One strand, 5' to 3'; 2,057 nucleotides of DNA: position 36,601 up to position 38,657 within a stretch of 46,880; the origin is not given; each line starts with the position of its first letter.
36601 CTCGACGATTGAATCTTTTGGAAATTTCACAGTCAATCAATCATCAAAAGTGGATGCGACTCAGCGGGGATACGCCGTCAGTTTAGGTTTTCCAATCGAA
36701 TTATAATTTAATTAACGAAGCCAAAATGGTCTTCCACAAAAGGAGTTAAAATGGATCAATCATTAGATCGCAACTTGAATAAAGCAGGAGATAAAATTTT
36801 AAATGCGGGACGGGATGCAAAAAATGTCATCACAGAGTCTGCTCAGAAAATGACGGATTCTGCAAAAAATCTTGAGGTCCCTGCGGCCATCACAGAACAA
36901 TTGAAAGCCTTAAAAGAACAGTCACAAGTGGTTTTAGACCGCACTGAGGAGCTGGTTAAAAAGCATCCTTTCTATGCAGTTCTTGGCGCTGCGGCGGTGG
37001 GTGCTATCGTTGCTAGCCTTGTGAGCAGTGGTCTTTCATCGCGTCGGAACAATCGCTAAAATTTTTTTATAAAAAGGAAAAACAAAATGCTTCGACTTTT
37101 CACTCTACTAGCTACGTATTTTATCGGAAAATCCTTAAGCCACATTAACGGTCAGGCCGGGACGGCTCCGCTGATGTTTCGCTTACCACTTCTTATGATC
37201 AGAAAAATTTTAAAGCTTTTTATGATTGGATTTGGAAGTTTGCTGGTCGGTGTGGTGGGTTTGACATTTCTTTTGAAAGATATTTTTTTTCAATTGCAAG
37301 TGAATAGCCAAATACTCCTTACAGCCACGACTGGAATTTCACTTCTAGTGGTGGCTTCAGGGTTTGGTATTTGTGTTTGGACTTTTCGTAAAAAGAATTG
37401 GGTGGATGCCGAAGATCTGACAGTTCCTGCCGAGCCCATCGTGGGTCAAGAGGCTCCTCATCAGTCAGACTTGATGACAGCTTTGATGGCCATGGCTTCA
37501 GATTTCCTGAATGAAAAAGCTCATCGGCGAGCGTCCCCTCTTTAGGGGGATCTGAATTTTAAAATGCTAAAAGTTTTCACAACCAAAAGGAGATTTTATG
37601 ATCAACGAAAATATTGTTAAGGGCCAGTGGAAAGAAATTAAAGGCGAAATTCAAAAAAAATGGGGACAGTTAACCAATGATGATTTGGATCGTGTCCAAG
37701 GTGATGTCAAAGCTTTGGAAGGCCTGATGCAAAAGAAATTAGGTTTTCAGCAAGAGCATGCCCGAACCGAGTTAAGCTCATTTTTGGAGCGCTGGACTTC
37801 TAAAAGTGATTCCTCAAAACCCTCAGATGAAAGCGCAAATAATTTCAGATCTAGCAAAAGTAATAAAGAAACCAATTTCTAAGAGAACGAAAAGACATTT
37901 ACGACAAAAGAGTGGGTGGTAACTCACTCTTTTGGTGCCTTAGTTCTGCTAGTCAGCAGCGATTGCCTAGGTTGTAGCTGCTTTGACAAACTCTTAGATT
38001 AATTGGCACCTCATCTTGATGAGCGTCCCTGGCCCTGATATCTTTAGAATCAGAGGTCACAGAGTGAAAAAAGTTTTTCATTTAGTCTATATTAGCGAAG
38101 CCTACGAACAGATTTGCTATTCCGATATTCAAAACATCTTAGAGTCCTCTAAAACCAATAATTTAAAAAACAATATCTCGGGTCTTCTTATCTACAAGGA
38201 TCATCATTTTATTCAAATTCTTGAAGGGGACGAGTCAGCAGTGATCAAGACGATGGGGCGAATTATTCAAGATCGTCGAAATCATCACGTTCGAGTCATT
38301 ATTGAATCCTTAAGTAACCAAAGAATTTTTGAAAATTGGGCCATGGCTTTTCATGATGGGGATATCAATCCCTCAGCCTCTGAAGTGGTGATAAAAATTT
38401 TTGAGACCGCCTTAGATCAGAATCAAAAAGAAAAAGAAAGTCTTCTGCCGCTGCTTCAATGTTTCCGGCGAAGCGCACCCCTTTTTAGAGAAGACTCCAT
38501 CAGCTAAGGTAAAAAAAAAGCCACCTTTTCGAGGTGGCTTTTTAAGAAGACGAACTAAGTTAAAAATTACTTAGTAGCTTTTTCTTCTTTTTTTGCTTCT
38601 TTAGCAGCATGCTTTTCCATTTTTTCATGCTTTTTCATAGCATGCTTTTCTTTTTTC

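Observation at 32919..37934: Compact sigma-54 stress island: NtrC-type regulator + stand-alone Hpt flanked by four GG-N10-GC promoters driving DUF1328, hydrophilin-like, hemerythrin-like and OMP/DUF883/CsbD genes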

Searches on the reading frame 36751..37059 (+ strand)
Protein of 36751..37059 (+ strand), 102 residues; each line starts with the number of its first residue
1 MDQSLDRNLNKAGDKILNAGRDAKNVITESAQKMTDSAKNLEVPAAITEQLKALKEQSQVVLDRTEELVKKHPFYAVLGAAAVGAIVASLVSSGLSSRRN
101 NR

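Call 7: search_protein_families(library=pfam, proteins=[window:36751-37059:+], max_evalue=0.01)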
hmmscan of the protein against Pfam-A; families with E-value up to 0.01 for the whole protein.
window:36751-37059:+ (102 aa): 0 families

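Call 36: search_protein_families(library=pfam, proteins=[window:36751-37059:+], max_evalue=5)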
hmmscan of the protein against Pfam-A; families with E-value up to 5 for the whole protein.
window:36751-37059:+ (102 aa): 5 families
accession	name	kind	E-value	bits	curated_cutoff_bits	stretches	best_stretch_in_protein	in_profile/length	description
PF20715.2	DUF6827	-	0.028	14.6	26.9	1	22-90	74-142/158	Domain of unknown function (DUF6827)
PF19880.4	DUF6353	-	0.037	14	25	1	20-100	29-95/253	Family of unknown function (DUF6353)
PF19029.5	DUF883_C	-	0.048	13.8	27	1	65-92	1-28/30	DUF883 C-terminal glycine zipper region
PF21037.2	CCDC138_cc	-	0.067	13.7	27.1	1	46-75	26-55/59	Coiled-coil-domain-containing protein 138, coiled-coil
PF08946.15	Osmo_CC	-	0.16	12.7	24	1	46-73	23-43/46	Osmosensory transporter coiled coil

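Call 38: search_protein_families(library=ncbifam, proteins=[window:36751-37059:+], max_evalue=1)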
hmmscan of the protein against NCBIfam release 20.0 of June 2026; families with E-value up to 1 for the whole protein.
window:36751-37059:+ (102 aa): 0 families

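Call 56: find_homologous_proteins(query=window:36751-37059:+, max_evalue=0.001)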
Query window:36751-37059:+ (102 aa): 17 proteins with E <= 0.001 among 45 candidates.
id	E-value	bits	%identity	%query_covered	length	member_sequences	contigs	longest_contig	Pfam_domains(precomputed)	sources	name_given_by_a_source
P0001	1.2e-53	196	98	100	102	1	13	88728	-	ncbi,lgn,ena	-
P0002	1.8e-53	196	97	100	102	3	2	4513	-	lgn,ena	-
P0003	1.3e-44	168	80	100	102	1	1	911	-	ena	-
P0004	3.2e-44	166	79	100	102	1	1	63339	-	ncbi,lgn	-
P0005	5.5e-43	162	78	100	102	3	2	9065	-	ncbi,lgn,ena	-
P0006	8.1e-42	159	74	76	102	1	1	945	-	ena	-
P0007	3.4e-41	157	72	74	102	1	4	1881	-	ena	-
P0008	1.4e-39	152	76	96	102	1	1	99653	-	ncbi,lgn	-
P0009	1.3e-33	133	62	96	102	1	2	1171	-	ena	-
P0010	2.4e-30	122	63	94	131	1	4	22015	-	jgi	jgi:ElaB/YqjD/DUF883 family membrane-anchored ribosome-binding protein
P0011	1.9e-29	119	64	97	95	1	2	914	-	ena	-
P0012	4.9e-25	105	56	97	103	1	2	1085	-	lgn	-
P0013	1.1e-24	104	59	98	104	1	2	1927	-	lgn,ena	-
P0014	3.9e-24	102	54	97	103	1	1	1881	-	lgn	-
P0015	5.4e-22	95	54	98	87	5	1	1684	-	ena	-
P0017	4.0e-17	80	48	91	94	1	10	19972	-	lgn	-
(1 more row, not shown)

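Call 57: find_encoding_contigs(protein=P0004, flank=6000, max_places=2)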
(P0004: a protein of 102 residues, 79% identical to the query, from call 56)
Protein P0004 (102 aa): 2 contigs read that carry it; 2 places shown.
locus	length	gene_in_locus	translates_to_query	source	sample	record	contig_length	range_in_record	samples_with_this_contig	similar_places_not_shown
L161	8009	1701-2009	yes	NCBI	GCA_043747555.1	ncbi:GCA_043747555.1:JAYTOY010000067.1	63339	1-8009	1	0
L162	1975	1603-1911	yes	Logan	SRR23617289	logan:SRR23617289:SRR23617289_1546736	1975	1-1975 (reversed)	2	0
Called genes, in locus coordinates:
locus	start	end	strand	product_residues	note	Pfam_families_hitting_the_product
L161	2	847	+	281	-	?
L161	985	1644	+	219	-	-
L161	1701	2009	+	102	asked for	-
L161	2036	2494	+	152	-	-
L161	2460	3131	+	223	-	-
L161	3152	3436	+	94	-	PF05532:CsbD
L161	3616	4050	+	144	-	PF04940:BLUF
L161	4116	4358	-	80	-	-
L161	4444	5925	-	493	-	PF00672:HAMP, PF00512:HisKA, PF02518:HATPase_c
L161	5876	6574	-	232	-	PF00072:Response_reg, PF00486:Trans_reg_C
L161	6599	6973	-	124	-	-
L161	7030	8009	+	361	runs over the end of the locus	PF00586:AIRS, PF02769:AIRS_C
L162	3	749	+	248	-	?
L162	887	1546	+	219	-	-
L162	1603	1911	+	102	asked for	-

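Call 58: find_encoding_contigs(protein=P0010, flank=6000, max_places=2)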
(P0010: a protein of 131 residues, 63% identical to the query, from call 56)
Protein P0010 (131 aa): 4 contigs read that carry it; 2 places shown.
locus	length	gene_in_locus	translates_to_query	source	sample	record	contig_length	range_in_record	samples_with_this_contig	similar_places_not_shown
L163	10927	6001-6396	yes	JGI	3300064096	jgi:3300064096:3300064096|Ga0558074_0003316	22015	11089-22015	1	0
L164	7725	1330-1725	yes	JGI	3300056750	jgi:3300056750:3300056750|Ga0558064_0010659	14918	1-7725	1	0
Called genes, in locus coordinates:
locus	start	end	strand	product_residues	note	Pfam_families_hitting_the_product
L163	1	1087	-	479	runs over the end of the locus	PF00072:Response_reg, PF00158:Sigma54_activat, PF14532:Sigma54_activ_2, PF07728:AAA_5 (faint), PF25601:AAA_lid_14, PF02954:HTH_8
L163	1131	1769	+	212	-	-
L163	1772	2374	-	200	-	-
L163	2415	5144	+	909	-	PF03924:CHASE, PF00512:HisKA, PF02518:HATPase_c, PF00072:Response_reg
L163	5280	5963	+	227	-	-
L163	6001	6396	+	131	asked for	-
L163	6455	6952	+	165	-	-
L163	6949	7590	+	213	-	-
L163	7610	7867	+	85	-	PF05532:CsbD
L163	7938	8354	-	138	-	-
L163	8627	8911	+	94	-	PF13443:HTH_26, PF01381:HTH_3 (weak)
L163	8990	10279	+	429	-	PF07399:Na_H_antiport_3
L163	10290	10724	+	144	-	PF04940:BLUF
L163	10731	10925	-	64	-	?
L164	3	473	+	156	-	?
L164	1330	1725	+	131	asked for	-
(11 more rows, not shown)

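Call 59: find_encoding_contigs(protein=P0017, flank=6000, max_places=2)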
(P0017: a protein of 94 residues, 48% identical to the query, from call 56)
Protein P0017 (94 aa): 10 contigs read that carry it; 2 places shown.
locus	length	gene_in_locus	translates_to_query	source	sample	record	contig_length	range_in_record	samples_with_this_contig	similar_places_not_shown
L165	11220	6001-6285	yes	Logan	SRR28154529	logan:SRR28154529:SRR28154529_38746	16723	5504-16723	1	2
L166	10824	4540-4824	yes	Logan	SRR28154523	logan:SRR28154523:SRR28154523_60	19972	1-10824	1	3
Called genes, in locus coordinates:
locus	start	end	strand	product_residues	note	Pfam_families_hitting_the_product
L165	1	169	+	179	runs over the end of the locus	PF00691:OmpA (weak)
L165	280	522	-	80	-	-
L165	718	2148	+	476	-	PF00072:Response_reg, PF00158:Sigma54_activat, PF14532:Sigma54_activ_2, PF25601:AAA_lid_14, PF02954:HTH_8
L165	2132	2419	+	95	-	-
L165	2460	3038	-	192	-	PF01814:Hemerythrin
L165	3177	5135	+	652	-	PF00512:HisKA, PF02518:HATPase_c, PF00072:Response_reg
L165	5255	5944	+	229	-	-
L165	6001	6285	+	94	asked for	-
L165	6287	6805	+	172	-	-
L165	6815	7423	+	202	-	-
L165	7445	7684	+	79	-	PF05532:CsbD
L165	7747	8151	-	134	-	-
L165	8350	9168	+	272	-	PF07510:GmrSD_C (weak)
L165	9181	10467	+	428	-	PF07399:Na_H_antiport_3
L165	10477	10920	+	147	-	PF04940:BLUF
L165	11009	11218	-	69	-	?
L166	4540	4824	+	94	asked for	-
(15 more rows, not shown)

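Call 60: find_encoding_contigs(protein=P0005, flank=6000, max_places=2)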
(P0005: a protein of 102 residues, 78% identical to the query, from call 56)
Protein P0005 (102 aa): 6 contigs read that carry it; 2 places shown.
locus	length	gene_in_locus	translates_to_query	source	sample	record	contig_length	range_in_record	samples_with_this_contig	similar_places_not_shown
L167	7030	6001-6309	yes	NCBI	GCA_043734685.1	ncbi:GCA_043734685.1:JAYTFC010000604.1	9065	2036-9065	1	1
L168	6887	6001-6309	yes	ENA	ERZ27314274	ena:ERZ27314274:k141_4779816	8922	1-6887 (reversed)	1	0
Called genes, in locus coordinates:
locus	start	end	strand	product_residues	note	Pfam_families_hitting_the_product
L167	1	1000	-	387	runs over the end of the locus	PF03415:Peptidase_C11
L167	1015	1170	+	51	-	-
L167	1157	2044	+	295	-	PF01553:Acyltransferase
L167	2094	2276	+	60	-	-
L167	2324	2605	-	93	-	PF01627:Hpt (weak)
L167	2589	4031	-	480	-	PF00072:Response_reg, PF00158:Sigma54_activat, PF14532:Sigma54_activ_2, PF25601:AAA_lid_14, PF02954:HTH_8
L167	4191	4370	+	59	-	-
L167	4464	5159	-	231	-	PF01814:Hemerythrin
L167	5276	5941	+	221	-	-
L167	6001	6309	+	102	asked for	-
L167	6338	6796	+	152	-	-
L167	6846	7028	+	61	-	?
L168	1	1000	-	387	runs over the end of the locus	PF03415:Peptidase_C11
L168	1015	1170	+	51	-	-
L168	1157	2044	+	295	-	PF01553:Acyltransferase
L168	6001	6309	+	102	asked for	-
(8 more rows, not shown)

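Call 77: search_protein_families(library=pfam, alignment_id=A4, max_evalue=0.1)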
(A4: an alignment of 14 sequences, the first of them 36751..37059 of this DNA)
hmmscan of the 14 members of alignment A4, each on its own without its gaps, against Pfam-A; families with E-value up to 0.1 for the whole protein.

A. member 1, window:36751-37059:+ (102 aa): 4 families
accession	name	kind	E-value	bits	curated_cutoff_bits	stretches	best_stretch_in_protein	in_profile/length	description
PF20715.2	DUF6827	-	0.028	14.6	26.9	1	22-90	74-142/158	Domain of unknown function (DUF6827)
PF19880.4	DUF6353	-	0.037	14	25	1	20-100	29-95/253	Family of unknown function (DUF6353)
PF19029.5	DUF883_C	-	0.048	13.8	27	1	65-92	1-28/30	DUF883 C-terminal glycine zipper region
PF21037.2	CCDC138_cc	-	0.067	13.7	27.1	0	46-75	26-55/59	Coiled-coil-domain-containing protein 138, coiled-coil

B. families by the number of members that match (of 14 scanned): 16 families
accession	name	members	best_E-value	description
PF19029.5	DUF883_C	7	0.013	DUF883 C-terminal glycine zipper region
PF20715.2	DUF6827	6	0.0066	Domain of unknown function (DUF6827)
PF21037.2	CCDC138_cc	5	0.056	Coiled-coil-domain-containing protein 138, coiled-coil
PF07464.16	ApoLp-III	4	0.0077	Apolipophorin-III precursor (apoLp-III)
PF05478.16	Prominin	2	0.033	Prominin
PF19880.4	DUF6353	2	0.037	Family of unknown function (DUF6353)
PF01442.23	Apolipoprotein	1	0.012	Apolipoprotein A1/A4/E domain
PF12732.12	YtxH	1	0.015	YtxH-like protein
PF20999.2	DUF4438_C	1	0.025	Domain of unknown function (DUF4438), C-terminal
PF06008.19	Laminin_I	1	0.03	Laminin Domain I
PF09605.15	Trep_Strep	1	0.041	Hypothetical bacterial integral membrane protein (Trep_Strep)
PF10504.14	DUF2452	1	0.042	Protein of unknown function (DUF2452)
PF08946.15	Osmo_CC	1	0.051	Osmosensory transporter coiled coil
PF06419.17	COG6_N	1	0.057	Conserved oligomeric complex COG6, N-terminal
PF10649.15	DUF2478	1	0.062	Protein of unknown function (DUF2478)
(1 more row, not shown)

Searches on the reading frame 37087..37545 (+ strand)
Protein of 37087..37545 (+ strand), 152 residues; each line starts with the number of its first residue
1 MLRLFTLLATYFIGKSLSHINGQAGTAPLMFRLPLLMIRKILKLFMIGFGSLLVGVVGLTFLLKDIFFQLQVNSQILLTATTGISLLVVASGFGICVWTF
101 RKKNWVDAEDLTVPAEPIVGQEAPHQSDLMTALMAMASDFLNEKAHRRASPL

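Call 7: search_protein_families(library=pfam, proteins=[window:37087-37545:+], max_evalue=0.01)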
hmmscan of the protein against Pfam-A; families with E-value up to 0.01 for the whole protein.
window:37087-37545:+ (152 aa): 0 families

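Call 36: search_protein_families(library=pfam, proteins=[window:37087-37545:+], max_evalue=5)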
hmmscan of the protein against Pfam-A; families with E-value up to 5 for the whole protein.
window:37087-37545:+ (152 aa): 1 family
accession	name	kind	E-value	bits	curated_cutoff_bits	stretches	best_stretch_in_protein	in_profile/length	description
PF03597.20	FixS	-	4.4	7.5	23.1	1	83-103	8-28/44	Cytochrome oxidase maturation protein cbb3-type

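Call 38: search_protein_families(library=ncbifam, proteins=[window:37087-37545:+], max_evalue=1)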
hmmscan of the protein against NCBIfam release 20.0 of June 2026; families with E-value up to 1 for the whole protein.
window:37087-37545:+ (152 aa): 0 families

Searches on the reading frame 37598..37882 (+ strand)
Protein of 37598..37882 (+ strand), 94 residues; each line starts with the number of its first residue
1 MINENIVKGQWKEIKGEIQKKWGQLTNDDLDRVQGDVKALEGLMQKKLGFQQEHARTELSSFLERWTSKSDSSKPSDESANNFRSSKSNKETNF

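Call 7: search_protein_families(library=pfam, proteins=[window:37598-37882:+], max_evalue=0.01)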
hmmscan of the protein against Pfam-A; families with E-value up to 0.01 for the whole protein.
window:37598-37882:+ (94 aa): 1 family
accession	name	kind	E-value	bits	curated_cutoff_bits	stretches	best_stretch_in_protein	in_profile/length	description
PF05532.17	CsbD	-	1.9e-11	44.1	40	1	6-56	2-52/53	CsbD-like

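Call 38: search_protein_families(library=ncbifam, proteins=[window:37598-37882:+], max_evalue=1)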
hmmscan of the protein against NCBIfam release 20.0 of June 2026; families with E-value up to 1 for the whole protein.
window:37598-37882:+ (94 aa): 1 family
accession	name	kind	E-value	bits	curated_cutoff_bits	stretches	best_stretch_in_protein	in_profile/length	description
NF007748.0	PRK10428.1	equivalog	1.1e-12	47.8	113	1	3-65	2-64/69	hypothetical protein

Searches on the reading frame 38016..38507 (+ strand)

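Call 7: search_protein_families(library=pfam, proteins=[window:38016-38507:+], max_evalue=0.01)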
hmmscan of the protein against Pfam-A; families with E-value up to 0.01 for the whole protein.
window:38016-38507:+ (163 aa): 1 family
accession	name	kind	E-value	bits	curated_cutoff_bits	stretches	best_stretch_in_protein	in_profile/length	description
PF04940.18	BLUF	-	2.7e-26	91.9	25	1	21-111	2-92/92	Sensors of blue-light using FAD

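Call 40: search_protein_families(library=ncbifam, proteins=[window:38064-38507:+], max_evalue=0.1)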
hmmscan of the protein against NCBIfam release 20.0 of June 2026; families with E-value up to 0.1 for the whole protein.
window:38064-38507:+ (147 aa): 0 families
